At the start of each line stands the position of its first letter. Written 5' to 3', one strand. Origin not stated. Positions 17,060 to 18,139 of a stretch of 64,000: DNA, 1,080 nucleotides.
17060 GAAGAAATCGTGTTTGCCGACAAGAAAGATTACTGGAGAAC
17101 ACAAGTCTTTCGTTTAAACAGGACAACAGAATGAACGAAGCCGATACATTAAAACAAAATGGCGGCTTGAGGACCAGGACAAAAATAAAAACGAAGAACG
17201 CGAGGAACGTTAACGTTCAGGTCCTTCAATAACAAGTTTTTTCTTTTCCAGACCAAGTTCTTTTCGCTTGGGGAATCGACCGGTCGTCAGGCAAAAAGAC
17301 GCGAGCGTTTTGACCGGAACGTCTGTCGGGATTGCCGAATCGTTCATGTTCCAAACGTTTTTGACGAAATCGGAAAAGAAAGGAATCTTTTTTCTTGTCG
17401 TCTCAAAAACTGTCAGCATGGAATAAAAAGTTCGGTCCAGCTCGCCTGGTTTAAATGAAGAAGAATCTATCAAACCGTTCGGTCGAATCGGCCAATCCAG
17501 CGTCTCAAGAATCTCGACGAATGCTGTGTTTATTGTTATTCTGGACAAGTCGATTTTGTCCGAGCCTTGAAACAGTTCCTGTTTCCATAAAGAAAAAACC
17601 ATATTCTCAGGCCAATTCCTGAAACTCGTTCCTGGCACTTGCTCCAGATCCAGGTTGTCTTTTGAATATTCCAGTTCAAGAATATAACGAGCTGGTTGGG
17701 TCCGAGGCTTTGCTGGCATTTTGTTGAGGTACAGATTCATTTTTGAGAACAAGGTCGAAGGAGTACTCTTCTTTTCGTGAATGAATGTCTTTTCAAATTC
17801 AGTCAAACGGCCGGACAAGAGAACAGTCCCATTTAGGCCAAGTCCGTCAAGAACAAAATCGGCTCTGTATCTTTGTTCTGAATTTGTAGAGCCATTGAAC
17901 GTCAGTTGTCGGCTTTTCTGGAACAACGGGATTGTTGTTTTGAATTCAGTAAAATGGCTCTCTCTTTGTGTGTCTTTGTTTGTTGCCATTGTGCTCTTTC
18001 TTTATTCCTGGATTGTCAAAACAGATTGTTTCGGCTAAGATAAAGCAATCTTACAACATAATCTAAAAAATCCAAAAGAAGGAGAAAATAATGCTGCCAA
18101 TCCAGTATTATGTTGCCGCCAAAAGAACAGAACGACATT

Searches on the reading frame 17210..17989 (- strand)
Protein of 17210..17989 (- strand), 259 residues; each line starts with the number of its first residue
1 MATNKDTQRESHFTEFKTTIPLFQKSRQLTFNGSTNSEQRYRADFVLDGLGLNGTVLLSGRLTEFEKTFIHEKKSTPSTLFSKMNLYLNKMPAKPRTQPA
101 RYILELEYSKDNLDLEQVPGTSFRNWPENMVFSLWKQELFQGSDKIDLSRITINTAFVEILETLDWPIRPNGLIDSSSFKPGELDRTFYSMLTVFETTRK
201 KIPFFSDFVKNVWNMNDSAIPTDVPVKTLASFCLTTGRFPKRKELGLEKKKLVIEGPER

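Call 3: search_protein_families(library=pfam, proteins=[window:17210-17989:-], max_evalue=1)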
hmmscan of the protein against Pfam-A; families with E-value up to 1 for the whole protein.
window:17210-17989:- (259 aa): 0 families

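Call 8: search_protein_families(library=ncbifam, proteins=[window:17210-17989:-], max_evalue=1)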
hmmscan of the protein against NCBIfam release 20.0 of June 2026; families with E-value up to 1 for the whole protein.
window:17210-17989:- (259 aa): 0 families

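Call 28: search_solved_structures(query=A2, max_evalue=10)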
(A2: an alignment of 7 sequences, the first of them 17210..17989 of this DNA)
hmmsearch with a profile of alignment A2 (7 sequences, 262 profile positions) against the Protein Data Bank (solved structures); distinct sequences matched with E-value up to 10: 0.

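Call 31: find_related_loci(query=A2, collection=genome_contigs, flank=10000)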
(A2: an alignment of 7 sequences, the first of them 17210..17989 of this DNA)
Query A2 (259 aa) in genome_contigs; peptide patterns used: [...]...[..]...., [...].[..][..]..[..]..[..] (x = any residue, [..] = any of these).
76 stretches matched a pattern, but none encodes a relative of the query by tblastn (E <= 1e-3).

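Call 41: predict_structure(alignment_id=A4)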
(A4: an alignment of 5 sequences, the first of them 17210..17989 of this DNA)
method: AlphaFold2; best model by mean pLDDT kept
length: 259 residues; sequences in the alignment: 5
mean_pLDDT: 36.3   pTM: 0.20
mean pLDDT of the five models: 36.3, 34.9, 33.1, 32.9, 30.4
residues with pLDDT >= 90: 0; 70-90: 0; 50-70: 13; < 50: 246
segments of 3 or more residues with pLDDT < 50: 1-176, 178-184, 190-225, 229-231, 233-239, 249-259
pLDDT, mean of each block of 10 residues (from residue 1): 26 26 32 32 36 35 31 28 34 37 37 34 34 33 29 31 38 44 48 45 42 35 46 48 50 30
secondary structure, 60 per line:
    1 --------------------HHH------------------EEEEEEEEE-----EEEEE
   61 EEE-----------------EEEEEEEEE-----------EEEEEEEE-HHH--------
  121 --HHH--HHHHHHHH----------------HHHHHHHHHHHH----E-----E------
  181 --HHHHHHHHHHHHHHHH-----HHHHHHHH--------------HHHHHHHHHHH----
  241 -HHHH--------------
elements in order: E42-50 E56-63 E81-89 E101-108 H128-135 H152-163 H183-198 H204-211 H226-236 H242-245

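Call 42: find_related_loci(query=A2, collection=viral_contigs, flank=10000)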
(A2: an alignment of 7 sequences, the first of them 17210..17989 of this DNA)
Query A2 (259 aa) in viral_contigs; peptide patterns used: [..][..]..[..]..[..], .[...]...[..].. (x = any residue, [..] = any of these).
100 stretches matched a pattern, but none encodes a relative of the query by tblastn (E <= 1e-3).

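Call 44: find_related_loci(query=A2, collection=metagenome_contigs, flank=10000)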
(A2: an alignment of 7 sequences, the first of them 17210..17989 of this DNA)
Query A2 (259 aa) in metagenome_contigs; peptide patterns used: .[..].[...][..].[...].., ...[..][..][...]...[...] (x = any residue, [..] = any of these).
405 stretches matched a pattern; 1 encode a relative of the query (tblastn E <= 1e-3); 1 distinct loci.
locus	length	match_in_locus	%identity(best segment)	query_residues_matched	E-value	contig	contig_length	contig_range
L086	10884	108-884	35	15-259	1e-35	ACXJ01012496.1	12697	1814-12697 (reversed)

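Call 53: search_protein_families(library=phrogs, proteins=[window:17210-17989:-], max_evalue=1)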
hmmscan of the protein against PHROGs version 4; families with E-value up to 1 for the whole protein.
window:17210-17989:- (259 aa): 0 families

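Call 54: search_protein_families(library=padloc, proteins=[window:17210-17989:-], max_evalue=1)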
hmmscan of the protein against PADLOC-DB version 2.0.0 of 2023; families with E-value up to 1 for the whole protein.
window:17210-17989:- (259 aa): 0 families

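Call 55: search_protein_representatives(alignment_id=A6)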
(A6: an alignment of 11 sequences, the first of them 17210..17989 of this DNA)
Query: 11 sequences, 242 profile positions. Proteins with E-value up to 0.001 (for the whole library): 20; up to 1e-10: 13; up to 1e-30: 7. The best 20 are listed.
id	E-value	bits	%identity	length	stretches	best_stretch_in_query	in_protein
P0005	3.4e-92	324.8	-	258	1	1-241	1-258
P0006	7.0e-92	323.8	-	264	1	1-241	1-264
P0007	1.2e-83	296.8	-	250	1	14-237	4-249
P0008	4.0e-50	187.1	-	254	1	6-237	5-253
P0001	6.8e-45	170.0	-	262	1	2-242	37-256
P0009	4.5e-33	131.3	-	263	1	11-234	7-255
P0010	5.7e-33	130.9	-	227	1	34-242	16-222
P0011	8.7e-21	91.0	-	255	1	13-232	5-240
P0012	1.4e-17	80.6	-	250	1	14-238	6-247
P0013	3.6e-14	69.4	-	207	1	80-235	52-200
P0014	1.9e-12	63.7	-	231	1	125-239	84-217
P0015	7.1e-12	61.8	-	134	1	125-240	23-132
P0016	5.6e-11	58.9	-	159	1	125-241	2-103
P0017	2.2e-09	53.7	-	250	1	119-241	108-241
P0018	3.2e-09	53.2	-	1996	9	40-82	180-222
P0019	3.5e-09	53.0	-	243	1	122-235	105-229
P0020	1.2e-07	48.0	-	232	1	138-236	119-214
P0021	2.1e-06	43.9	-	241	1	107-238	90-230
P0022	1.5e-04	37.9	-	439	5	197-235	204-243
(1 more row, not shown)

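Call 57: search_protein_families(library=pfam, proteins=[P0022, P0018, P0017, P0019, P0020, P0021, P0013, P0008, P0012], max_evalue=1)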
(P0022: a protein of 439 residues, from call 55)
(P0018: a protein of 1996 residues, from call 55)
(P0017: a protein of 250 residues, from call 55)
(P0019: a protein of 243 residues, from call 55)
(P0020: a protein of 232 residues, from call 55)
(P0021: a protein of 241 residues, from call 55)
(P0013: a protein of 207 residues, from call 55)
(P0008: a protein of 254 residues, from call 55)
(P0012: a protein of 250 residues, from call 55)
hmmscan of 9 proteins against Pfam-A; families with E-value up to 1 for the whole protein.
P0022 (439 aa): 18 families
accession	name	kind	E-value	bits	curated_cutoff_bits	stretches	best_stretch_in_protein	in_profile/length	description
PF03457.19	HA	-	6.6e-22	78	28.4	5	214-274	6-61/64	Helicase associated domain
PF21186.2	DUF6852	-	4.1e-19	69.4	27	4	161-223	5-67/71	Domain of unknown function (DUF6852)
PF18261.6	Rpn9_C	-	6.7e-08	32.5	26.5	1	215-228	20-33/33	Rpn9 C-terminal helix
PF21619.2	DUF6855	-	3.1e-06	27.5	27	0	363-388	47-72/132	Family of unknown function (DUF6855)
PF01843.25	DIL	-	7.8e-05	23.2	24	0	139-180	34-67/105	DIL domain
PF13392.12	HNH_3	-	0.00046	20.2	24.8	0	73-84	7-18/46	HNH endonuclease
PF00830.24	Ribosomal_L28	-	0.0021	18.4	27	0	359-378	25-44/60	Ribosomal L28 family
PF02742.21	Fe_dep_repr_C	-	0.0026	18.2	27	0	158-181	42-65/70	Iron dependent repressor, metal binding and dimerisation domain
PF01886.21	DUF61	-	0.011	16.3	27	0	164-213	18-68/127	Protein of unknown function DUF61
PF14408.11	Actino_peptide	-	0.029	14.9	25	0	219-241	16-41/58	Ribosomally synthesised peptide in actinomycetes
PF03955.20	Adeno_PIX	-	0.055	14.3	27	0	270-292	7-29/113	Adenovirus hexon-associated protein (IX)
PF13369.12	Transglut_core2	-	0.066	13.1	23.5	0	143-201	8-60/155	Transglutaminase-like superfamily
PF05030.17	SSXT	-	0.11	12.5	26.2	0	62-78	40-56/62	SSXT protein (N-terminal region)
PF20343.3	DUF6638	-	0.12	11.6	27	0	141-159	312-330/439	Family of unknown function (DUF6638)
PF06047.16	Nkap_C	-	0.13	12.8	25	0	285-315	7-37/102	NF-kappa-B-activating protein C-terminal domain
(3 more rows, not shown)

P0018 (1996 aa): 6 families
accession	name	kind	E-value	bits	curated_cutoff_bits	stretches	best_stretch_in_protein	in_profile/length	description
PF05225.22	HTH_psq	-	1.5e-53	178.7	20.4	0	316-330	18-32/45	helix-turn-helix, Psq domain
PF08243.16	SPT2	-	4.1e-17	63.1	24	0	1387-1439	25-75/109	SPT2 chromatin protein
PF05031.18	NEAT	-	6.9e-15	56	32.8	0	1518-1565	46-94/119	Iron Transport-associated domain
PF15571.11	Imm44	-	2.6e-12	47.5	25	0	1753-1800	45-92/126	Immunity protein 44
PF24567.1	ANKLE2_3rd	-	6.6e-08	33.6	27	0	691-753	3-64/101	ANKLE2 third alpha/beta domain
PF20191.3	DUF6554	-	5.3e-06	27.3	27.5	0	209-230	27-48/102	Family of unknown function (DUF6554)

P0017 (250 aa): 0 families

P0019 (243 aa): 0 families

P0020 (232 aa): 0 families

P0021 (241 aa): 1 family
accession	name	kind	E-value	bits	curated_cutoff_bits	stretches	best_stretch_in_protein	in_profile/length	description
PF24826.1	SNU71_N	-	0.22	11.8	28.4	1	171-196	2-27/41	SNU71 N-terminal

P0013 (207 aa): 0 families

P0008 (254 aa): 0 families

P0012 (250 aa): 0 families

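Call 63: find_encoding_contigs(protein=P0019, flank=10000, max_places=4)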
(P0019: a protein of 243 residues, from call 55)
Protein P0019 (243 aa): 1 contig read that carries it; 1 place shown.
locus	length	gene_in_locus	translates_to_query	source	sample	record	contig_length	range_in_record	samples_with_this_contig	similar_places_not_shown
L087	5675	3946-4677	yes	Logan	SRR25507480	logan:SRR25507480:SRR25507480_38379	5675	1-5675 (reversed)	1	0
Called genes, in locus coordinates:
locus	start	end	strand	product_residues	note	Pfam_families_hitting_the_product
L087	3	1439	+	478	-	?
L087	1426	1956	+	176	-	PF13521:AAA_28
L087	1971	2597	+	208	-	-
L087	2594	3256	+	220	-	-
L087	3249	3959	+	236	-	-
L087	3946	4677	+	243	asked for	-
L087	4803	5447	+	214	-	-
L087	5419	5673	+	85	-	?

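Call 64: find_encoding_contigs(protein=P0017, flank=10000, max_places=4)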
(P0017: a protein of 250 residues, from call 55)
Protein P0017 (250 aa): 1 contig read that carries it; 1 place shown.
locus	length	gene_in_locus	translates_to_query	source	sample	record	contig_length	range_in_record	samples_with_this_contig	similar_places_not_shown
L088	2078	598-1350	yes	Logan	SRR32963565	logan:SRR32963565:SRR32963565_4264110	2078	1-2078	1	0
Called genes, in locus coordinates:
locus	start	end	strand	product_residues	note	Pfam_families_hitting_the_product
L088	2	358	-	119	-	?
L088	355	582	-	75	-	-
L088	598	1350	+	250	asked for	-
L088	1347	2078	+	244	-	?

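Call 67: search_protein_families(library=pfam, proteins=[L087:3-1436:+, L087:1426-1956:+, L087:1971-2594:+, L087:2594-3253:+, L087:3249-3956:+, L087:4803-5444:+, L088:2-358:-, L088:355-582:-], max_evalue=0.1)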
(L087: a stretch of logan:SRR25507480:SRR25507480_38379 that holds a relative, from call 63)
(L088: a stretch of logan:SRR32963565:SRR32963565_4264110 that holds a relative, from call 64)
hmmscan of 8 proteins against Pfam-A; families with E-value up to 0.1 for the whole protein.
L087:3-1436:+ (478 aa): 3 families
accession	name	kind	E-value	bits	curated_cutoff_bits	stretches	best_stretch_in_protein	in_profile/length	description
PF08708.16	PriCT_1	-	3.2e-07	30.3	21.1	1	46-113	9-66/67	Primase C terminal 1 (PriCT-1)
PF13518.12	HTH_28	-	0.013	16.1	25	1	160-186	8-34/52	Helix-turn-helix domain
PF13384.12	HTH_23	-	0.014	15.7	24.6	1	157-186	10-39/50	Homeodomain-like domain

L087:1426-1956:+ (176 aa): 14 families
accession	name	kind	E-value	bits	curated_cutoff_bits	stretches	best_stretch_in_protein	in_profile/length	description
PF13521.12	AAA_28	-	2.3e-10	41.4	27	1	4-156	2-158/164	AAA domain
PF08433.16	KTI12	-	0.00027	21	22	1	1-36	1-36/271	Chromatin associated protein KTI12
PF03266.21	NTPase_1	-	0.0016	18.8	23.9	1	6-32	4-30/168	NTPase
PF13238.12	AAA_18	-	0.0041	18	29.4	1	5-54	2-43/128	AAA domain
PF13191.12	AAA_16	-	0.0068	17.4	32.6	1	3-168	26-141/167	AAA ATPase domain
PF01926.29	MMR_HSR1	-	0.011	16.3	21.9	1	4-53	2-52/113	50S ribosome-binding GTPase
PF22468.2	ACT_9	-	0.02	15.1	27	1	4-36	1-33/61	ACT domain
PF00004.35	AAA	-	0.021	15.7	21.2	1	6-54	3-48/131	ATPase family associated with various cellular activities (AAA)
PF13671.12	AAA_33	-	0.025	15.3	27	1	3-24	1-22/143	AAA domain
PF20720.3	nSTAND3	-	0.039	14.1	27.2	0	3-32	19-48/155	Novel STAND NTPase 3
PF24883.2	NPHP3_N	-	0.063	13.9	24.8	0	4-32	25-53/164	Nephrocystin 3, N-terminal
PF03308.22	MeaB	-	0.073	12.5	23.1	0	3-32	35-64/273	Methylmalonyl Co-A mutase-associated GTPase MeaB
PF13481.12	AAA_25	-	0.089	12.8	27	0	2-62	34-98/195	AAA domain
PF20288.3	MC2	-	0.09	13.1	26.9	0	47-110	63-125/145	ABC-three component (ABC-3C) system Middle Component 2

L087:1971-2594:+ (208 aa): 1 family
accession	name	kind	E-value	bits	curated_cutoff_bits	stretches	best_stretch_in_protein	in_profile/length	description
PF19618.4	DUF6123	-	0.011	16.2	27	1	12-66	7-60/89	Family of unknown function (DUF6123)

L087:2594-3253:+ (220 aa): 0 families

L087:3249-3956:+ (236 aa): 2 families
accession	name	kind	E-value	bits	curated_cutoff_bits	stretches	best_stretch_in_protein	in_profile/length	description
PF19915.4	bpX0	-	0.018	15.8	27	0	151-219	88-158/161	MoxR-vWA-beta-propeller ternary system domain bpX0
PF14314.12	Methyltrans_Mon_2nd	-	0.028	14.2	25.2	1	106-203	106-199/268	Virus-capping methyltransferase, MT domain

L087:4803-5444:+ (214 aa): 2 families
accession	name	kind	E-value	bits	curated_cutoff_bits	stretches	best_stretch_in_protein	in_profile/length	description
PF09246.16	PHAT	-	0.053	13.7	21.5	1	104-174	9-85/110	PHAT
PF20671.3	COG3_C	-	0.057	13.1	26.8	1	111-166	104-156/303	Conserved oligomeric Golgi complex subunit 3, C-terminal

L088:2-358:- (119 aa): 0 families

L088:355-582:- (75 aa): 0 families

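Call 82: find_encoding_contigs(protein=P0021, flank=10000, max_places=3)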
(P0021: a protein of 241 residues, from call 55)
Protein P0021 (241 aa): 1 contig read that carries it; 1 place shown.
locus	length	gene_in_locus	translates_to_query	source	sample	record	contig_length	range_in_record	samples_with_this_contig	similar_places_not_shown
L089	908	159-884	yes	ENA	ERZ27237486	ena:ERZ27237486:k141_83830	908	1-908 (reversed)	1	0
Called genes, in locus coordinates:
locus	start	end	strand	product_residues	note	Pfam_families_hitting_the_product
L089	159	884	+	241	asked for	-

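Call 83: find_encoding_contigs(protein=P0020, flank=10000, max_places=3)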
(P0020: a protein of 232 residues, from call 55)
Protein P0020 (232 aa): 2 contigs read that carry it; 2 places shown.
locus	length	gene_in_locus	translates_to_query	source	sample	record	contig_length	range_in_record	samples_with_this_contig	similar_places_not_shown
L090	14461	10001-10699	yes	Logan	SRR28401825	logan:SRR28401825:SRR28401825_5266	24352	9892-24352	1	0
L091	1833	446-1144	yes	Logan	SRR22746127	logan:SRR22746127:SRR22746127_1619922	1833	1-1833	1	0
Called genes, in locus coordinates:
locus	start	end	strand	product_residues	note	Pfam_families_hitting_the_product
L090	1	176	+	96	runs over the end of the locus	-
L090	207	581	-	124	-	-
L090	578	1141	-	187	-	-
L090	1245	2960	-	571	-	PF13401:AAA_22 (faint), PF00004:AAA, PF07728:AAA_5 (weak)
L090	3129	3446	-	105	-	-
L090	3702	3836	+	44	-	-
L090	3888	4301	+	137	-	-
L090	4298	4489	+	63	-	-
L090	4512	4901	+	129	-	PF20215:DUF6575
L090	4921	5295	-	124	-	-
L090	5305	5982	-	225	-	PF04002:RadC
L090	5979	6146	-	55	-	-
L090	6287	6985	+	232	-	-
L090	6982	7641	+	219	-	-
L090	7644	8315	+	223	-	-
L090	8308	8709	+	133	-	-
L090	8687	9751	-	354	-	PF01385:OrfB_IS605, PF07282:Cas12f1-like_TNB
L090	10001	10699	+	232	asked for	-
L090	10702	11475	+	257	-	-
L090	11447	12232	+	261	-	-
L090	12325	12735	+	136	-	-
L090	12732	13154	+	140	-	-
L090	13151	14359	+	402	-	PF01555:N6_N4_Mtase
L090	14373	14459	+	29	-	?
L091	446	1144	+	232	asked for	-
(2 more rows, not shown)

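Call 84: find_encoding_contigs(protein=P0012, flank=10000, max_places=3)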
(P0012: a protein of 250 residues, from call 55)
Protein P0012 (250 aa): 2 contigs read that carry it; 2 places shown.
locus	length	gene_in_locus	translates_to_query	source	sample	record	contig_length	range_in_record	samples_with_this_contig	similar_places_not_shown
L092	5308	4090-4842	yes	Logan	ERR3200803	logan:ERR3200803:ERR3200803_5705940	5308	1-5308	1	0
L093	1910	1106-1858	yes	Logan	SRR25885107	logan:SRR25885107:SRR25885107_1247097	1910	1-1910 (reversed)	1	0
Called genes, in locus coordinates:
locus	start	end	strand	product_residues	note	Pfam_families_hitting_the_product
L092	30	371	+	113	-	-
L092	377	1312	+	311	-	PF07505:DUF5131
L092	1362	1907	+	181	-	-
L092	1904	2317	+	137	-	-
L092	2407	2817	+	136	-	-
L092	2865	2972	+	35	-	-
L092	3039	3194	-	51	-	-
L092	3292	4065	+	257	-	-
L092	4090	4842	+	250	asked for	-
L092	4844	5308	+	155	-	?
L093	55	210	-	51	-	-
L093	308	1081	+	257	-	-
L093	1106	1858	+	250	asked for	-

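Call 90: search_dna_similar(query=window:17210-17989:-, collection=plasmids, mode=protein, max_evalue=1, max_rows=10)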
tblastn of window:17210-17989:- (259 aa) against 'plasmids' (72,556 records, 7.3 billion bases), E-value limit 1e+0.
No match.

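Call 102: find_encoding_contigs(protein=P0013, flank=10000, max_places=3)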
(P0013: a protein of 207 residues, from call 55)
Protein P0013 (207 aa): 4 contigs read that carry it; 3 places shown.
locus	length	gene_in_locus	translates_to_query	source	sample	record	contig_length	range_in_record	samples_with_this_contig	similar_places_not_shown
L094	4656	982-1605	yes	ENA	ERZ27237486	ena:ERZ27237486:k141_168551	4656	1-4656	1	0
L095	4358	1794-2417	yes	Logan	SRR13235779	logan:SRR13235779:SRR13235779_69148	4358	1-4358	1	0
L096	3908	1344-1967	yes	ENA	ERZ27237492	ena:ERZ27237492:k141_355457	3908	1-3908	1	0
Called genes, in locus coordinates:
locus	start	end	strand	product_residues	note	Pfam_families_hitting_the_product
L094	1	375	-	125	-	?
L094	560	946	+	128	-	-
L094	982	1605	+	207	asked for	-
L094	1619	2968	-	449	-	-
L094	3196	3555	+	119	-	-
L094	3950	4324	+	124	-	-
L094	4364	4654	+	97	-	?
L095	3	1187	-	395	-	?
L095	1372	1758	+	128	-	-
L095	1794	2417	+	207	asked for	-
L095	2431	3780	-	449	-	-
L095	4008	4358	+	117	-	?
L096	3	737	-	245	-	?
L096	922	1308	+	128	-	-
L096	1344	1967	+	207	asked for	-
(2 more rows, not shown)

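Call 103: find_encoding_contigs(protein=P0010, flank=10000, max_places=3)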
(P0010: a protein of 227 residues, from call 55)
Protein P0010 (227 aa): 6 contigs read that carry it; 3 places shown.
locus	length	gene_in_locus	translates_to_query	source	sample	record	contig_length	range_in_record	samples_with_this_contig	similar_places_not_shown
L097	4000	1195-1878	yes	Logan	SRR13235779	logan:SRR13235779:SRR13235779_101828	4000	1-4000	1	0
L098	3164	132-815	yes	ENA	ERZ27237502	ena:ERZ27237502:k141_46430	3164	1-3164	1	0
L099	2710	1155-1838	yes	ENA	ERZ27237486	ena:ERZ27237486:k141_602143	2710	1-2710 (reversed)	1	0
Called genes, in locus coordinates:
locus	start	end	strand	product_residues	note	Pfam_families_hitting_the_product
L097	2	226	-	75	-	?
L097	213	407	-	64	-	-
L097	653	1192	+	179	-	-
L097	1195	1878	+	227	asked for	-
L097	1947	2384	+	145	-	-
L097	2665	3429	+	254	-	-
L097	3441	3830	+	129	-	-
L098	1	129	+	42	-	?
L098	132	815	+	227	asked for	-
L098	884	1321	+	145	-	-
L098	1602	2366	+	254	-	-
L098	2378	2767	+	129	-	-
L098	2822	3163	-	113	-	?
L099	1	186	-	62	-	?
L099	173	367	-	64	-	-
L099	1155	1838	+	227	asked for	-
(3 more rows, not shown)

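Call 120: find_encoding_contigs(protein=P0008, flank=10000, max_places=3)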
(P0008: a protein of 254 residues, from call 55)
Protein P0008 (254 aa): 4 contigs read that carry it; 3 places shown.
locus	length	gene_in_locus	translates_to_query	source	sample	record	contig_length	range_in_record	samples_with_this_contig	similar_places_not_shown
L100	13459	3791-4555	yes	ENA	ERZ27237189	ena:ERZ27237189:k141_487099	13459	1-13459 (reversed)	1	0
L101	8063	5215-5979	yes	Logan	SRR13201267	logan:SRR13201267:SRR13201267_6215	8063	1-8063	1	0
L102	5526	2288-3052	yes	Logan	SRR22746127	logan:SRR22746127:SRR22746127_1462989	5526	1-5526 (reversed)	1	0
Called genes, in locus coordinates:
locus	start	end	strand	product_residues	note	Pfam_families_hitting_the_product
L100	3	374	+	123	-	?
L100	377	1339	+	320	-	PF07505:DUF5131, PF06840:PDC10_C (weak)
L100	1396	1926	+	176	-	-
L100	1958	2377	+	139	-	-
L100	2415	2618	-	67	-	-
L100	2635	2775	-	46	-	-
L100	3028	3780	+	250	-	-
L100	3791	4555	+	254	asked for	-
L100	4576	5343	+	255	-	-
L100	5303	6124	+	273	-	-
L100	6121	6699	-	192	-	-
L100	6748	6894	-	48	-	-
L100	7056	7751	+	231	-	-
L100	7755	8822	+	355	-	-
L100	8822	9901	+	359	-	-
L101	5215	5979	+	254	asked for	-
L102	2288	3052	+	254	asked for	-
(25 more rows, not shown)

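Call 121: find_encoding_contigs(protein=P0011, flank=10000, max_places=3)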
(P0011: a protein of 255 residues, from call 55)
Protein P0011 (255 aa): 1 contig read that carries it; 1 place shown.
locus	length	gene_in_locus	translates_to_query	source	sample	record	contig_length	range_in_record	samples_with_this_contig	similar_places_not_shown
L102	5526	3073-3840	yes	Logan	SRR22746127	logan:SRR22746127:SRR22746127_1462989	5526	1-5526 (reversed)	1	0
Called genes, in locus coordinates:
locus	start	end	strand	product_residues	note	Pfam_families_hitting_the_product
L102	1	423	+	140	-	?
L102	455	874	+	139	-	-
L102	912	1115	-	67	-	-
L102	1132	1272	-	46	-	-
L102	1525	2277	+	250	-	-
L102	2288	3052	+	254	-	-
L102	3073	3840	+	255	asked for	-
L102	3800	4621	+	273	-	-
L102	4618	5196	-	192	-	-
